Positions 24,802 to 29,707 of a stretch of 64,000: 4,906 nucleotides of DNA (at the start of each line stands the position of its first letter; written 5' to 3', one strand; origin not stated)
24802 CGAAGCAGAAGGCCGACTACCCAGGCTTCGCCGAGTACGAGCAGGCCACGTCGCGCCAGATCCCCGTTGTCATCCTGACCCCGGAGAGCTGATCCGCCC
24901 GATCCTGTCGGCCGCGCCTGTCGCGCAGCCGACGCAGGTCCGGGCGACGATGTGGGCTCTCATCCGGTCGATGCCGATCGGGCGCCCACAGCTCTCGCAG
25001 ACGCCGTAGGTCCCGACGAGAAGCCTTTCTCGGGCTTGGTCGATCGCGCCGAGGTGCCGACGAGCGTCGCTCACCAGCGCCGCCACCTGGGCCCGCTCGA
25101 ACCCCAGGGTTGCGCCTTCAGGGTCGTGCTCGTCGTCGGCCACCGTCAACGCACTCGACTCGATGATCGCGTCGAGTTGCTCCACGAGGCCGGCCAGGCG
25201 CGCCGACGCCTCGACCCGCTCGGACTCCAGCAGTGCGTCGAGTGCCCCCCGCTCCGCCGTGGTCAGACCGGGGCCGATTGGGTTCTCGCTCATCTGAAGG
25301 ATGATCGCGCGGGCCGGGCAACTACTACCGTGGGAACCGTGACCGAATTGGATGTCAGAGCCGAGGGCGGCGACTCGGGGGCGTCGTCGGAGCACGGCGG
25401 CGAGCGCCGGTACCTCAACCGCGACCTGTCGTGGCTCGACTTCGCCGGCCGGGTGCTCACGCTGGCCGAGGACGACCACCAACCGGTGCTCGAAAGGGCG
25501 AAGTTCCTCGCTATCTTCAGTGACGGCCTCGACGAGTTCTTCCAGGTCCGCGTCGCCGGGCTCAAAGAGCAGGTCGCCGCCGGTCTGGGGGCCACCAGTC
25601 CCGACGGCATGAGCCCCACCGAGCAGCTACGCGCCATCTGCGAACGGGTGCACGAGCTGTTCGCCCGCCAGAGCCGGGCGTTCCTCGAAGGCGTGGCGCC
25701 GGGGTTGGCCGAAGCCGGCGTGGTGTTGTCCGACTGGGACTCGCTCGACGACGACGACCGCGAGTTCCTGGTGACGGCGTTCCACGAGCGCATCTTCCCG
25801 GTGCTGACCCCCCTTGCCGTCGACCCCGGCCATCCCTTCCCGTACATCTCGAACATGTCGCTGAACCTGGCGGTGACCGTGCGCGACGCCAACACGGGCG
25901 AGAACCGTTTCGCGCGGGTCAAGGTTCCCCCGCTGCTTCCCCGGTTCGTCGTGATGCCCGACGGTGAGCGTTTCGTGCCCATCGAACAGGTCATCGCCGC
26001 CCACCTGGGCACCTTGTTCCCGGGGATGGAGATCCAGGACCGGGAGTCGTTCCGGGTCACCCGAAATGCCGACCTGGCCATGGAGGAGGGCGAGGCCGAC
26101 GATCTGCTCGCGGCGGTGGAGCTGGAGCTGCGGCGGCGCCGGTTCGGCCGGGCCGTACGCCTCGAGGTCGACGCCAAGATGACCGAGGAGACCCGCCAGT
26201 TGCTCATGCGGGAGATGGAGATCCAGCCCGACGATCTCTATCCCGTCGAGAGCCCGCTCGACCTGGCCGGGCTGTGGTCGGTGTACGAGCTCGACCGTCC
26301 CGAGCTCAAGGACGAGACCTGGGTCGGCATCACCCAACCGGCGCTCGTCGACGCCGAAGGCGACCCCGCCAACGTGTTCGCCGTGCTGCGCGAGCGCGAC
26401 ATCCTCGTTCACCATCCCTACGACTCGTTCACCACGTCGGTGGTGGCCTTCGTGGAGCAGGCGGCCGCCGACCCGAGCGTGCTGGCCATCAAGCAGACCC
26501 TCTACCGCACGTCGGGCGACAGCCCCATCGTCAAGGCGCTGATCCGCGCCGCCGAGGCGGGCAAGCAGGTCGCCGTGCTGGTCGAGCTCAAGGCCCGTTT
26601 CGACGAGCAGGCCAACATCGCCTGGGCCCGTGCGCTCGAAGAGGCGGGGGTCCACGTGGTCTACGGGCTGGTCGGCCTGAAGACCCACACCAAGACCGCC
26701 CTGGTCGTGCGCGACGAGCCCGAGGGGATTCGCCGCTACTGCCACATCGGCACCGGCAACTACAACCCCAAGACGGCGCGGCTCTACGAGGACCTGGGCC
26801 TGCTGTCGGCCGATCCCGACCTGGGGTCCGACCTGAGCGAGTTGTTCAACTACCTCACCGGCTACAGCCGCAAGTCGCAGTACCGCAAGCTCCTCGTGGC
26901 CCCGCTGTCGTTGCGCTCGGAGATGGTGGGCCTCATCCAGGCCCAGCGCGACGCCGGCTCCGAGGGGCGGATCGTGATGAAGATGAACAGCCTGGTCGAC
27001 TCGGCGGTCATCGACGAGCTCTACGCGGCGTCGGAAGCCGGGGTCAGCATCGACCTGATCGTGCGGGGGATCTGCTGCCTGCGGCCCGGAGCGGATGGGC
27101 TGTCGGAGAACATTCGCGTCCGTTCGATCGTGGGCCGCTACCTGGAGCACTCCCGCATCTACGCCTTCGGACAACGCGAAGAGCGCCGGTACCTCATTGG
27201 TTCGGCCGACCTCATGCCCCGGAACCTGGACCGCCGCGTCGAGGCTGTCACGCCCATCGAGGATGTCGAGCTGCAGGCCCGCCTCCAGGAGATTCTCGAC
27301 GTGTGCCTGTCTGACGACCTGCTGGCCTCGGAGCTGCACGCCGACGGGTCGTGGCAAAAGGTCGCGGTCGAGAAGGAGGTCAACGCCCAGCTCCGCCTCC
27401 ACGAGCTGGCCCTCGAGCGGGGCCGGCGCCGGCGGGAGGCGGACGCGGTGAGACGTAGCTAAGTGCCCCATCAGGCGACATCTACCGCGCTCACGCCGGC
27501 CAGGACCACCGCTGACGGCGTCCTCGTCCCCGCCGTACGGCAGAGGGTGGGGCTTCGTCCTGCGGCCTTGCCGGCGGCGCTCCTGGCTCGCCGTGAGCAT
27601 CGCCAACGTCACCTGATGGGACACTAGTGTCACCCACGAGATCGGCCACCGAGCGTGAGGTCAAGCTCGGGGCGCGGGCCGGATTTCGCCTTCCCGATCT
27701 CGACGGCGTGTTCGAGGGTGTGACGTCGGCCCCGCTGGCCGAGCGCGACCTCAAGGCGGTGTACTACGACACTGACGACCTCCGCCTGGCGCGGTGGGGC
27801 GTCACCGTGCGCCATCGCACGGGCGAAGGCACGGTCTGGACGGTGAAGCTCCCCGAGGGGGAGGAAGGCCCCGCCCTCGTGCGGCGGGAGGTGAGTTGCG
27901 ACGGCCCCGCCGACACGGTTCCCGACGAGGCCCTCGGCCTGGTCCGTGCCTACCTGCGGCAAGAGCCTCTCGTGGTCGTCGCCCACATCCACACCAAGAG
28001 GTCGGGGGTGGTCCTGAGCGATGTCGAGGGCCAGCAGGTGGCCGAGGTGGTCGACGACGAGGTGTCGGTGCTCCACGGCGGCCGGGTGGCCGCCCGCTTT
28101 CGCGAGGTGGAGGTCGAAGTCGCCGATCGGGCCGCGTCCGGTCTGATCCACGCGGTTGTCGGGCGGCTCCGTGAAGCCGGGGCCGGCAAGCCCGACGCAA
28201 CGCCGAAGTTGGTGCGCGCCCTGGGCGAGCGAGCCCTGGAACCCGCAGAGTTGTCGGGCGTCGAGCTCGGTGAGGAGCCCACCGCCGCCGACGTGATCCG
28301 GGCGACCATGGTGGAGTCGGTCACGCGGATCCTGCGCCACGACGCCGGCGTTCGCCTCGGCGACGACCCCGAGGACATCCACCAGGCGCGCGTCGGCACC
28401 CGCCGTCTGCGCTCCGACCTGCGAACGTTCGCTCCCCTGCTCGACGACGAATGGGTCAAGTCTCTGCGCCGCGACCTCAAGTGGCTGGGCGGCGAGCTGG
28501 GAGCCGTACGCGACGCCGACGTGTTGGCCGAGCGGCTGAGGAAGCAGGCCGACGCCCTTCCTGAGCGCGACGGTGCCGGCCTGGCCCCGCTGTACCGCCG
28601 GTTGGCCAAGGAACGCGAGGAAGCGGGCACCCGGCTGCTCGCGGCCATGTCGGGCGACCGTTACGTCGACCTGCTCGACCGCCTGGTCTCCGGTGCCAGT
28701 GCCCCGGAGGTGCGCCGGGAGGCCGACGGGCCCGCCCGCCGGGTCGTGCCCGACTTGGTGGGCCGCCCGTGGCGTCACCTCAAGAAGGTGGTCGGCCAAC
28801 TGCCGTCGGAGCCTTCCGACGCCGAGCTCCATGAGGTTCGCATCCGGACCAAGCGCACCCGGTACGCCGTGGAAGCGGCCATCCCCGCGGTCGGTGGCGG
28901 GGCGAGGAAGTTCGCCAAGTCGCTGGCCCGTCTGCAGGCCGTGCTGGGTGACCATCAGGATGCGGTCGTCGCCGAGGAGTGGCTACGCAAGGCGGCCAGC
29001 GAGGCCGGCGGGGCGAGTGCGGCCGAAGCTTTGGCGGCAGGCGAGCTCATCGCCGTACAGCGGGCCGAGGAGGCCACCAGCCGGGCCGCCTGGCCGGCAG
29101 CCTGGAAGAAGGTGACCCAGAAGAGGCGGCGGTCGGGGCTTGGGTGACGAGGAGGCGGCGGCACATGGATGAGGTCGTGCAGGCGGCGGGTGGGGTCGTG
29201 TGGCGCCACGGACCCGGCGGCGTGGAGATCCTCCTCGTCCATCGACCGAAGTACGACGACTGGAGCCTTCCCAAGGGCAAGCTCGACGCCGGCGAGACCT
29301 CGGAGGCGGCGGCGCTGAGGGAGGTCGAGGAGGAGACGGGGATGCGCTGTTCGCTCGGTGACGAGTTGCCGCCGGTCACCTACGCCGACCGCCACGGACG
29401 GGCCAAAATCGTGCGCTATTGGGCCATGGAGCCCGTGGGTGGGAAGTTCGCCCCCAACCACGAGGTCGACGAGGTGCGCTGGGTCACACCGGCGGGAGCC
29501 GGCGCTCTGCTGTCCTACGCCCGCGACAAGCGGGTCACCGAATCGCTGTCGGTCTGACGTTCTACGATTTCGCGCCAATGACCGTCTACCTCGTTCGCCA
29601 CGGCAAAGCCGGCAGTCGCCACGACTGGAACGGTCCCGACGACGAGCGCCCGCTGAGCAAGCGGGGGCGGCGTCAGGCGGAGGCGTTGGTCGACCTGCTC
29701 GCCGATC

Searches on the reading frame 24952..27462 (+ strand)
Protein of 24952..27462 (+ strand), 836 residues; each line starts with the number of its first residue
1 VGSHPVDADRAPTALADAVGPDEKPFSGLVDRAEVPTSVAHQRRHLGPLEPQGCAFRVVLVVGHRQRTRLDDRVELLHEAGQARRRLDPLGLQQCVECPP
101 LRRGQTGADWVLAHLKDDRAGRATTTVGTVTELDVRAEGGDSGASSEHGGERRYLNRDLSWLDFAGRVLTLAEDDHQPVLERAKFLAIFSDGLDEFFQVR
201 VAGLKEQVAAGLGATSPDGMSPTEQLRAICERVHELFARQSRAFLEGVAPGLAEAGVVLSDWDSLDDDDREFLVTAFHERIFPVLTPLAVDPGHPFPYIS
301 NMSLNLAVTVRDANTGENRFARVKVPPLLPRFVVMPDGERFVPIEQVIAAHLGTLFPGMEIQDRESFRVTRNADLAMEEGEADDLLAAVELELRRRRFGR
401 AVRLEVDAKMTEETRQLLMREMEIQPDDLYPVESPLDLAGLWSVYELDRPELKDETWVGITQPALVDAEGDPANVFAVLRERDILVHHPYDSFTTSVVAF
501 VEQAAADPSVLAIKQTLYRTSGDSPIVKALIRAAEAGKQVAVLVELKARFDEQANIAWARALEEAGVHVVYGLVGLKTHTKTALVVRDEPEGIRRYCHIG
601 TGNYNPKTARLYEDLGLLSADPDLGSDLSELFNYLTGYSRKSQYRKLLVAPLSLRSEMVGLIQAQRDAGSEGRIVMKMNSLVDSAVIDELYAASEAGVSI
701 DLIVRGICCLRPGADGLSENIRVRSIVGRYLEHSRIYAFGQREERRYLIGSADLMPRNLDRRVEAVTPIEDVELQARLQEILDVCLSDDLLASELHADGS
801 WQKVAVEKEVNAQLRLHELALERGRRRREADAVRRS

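Call 9: search_protein_families(library=pfam, proteins=[window:24952-27462:+])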
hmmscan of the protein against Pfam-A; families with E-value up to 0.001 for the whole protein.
window:24952-27462:+ (836 aa): 5 families
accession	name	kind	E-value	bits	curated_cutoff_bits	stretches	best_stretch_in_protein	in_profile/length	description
PF17941.7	PP_kinase_C_1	-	7.1e-75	250.6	25.7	1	474-640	1-166/167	Polyphosphate kinase C-terminal domain 1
PF13090.12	PP_kinase_C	-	1.1e-63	214.3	25.8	1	647-813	1-172/172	Polyphosphate kinase C-terminal domain 2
PF02503.22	PP_kinase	-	3.4e-63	213.1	31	1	269-443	2-182/183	Polyphosphate kinase middle domain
PF13089.11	PP_kinase_N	-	3e-34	118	23.8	1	154-259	1-106/107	Polyphosphate kinase N-terminal domain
PF13091.12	PLDc_2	-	5.9e-14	52.5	27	2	522-635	21-131/132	PLD-like domain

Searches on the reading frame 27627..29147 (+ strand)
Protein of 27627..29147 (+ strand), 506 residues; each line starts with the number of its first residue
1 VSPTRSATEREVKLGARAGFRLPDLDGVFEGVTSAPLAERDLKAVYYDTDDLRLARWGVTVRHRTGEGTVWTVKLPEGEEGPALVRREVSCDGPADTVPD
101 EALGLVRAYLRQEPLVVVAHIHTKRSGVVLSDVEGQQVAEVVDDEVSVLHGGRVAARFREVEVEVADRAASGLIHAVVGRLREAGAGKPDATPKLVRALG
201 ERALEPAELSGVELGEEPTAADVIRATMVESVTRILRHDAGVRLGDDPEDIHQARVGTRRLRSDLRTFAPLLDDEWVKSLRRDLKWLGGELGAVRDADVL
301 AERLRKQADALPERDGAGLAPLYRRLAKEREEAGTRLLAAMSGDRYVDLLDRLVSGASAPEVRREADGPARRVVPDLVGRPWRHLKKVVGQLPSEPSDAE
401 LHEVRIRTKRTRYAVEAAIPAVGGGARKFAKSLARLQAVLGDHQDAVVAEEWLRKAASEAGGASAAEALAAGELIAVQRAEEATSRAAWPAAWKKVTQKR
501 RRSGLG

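Call 9: search_protein_families(library=pfam, proteins=[window:27627-29147:+])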
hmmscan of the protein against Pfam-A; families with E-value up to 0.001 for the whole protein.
window:27627-29147:+ (506 aa): 2 families
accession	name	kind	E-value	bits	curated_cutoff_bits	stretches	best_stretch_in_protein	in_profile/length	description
PF05235.19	CHAD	-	1.1e-63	215.7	25.6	1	232-454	7-228/228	CHAD domain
PF01928.26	CYTH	-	4.9e-08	33.4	23.2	1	11-169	5-151/179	CYTH domain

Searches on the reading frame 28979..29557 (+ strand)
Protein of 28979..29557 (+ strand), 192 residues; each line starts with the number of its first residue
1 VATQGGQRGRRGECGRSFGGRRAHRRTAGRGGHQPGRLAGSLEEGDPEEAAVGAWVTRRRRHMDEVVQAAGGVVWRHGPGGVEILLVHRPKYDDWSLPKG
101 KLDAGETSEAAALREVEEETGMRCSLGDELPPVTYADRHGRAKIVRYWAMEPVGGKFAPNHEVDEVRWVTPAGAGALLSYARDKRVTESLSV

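Call 9: search_protein_families(library=pfam, proteins=[window:28979-29557:+])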
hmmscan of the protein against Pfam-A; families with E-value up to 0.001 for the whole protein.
window:28979-29557:+ (192 aa): 1 family
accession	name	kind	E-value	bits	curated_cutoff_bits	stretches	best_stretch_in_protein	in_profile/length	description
PF00293.34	NUDIX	-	2e-21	76.8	21.1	1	72-185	8-129/134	NUDIX domain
